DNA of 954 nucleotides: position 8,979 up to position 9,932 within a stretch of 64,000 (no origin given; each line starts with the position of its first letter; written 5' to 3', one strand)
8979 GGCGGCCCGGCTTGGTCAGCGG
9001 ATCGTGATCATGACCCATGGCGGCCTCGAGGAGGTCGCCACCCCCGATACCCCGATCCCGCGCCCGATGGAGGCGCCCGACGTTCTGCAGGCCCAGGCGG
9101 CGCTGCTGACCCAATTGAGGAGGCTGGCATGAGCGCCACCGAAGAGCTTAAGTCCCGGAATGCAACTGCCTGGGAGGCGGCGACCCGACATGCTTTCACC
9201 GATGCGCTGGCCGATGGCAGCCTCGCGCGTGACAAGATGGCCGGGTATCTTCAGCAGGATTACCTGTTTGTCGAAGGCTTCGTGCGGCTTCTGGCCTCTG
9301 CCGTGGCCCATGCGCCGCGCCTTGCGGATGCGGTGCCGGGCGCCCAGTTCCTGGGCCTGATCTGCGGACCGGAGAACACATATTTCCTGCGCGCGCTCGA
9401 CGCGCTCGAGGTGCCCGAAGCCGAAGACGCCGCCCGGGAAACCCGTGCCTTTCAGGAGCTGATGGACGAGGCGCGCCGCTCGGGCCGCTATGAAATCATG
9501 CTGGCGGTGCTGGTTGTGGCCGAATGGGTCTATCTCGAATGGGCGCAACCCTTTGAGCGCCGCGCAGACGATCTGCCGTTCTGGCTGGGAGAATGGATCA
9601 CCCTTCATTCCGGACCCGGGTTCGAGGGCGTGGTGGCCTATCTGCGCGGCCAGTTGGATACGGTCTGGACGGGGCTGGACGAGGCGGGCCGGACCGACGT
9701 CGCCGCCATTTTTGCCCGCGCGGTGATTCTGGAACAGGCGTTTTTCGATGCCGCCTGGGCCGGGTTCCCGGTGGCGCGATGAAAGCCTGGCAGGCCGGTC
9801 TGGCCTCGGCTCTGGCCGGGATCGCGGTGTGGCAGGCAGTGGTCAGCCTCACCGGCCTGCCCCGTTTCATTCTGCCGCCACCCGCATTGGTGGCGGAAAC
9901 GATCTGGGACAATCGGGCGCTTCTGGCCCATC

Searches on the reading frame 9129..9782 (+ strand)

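Call 99: search_protein_families(library=ncbifam, proteins=[window:9129-9782:+], max_evalue=0.00001)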
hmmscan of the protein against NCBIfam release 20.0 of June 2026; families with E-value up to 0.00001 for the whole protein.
window:9129-9782:+ (217 aa): 3 families
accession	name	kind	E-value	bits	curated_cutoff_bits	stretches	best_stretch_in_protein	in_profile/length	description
NF011301.0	PRK14713.1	equivalog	5.5e-17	61.7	512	1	4-209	323-526/534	bifunctional hydroxymethylpyrimidine kinase/phosphomethylpyrimidine kinase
TIGR04306.1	salvage_TenA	equivalog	3.2e-15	56.4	130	1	13-210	3-206/208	thiaminase II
NF007070.0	PRK09517.1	equivalog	1.8e-07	29.9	761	1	19-209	562-749/755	multifunctional thiamine-phosphate pyrophosphorylase/synthase/phosphomethylpyrimidine kinase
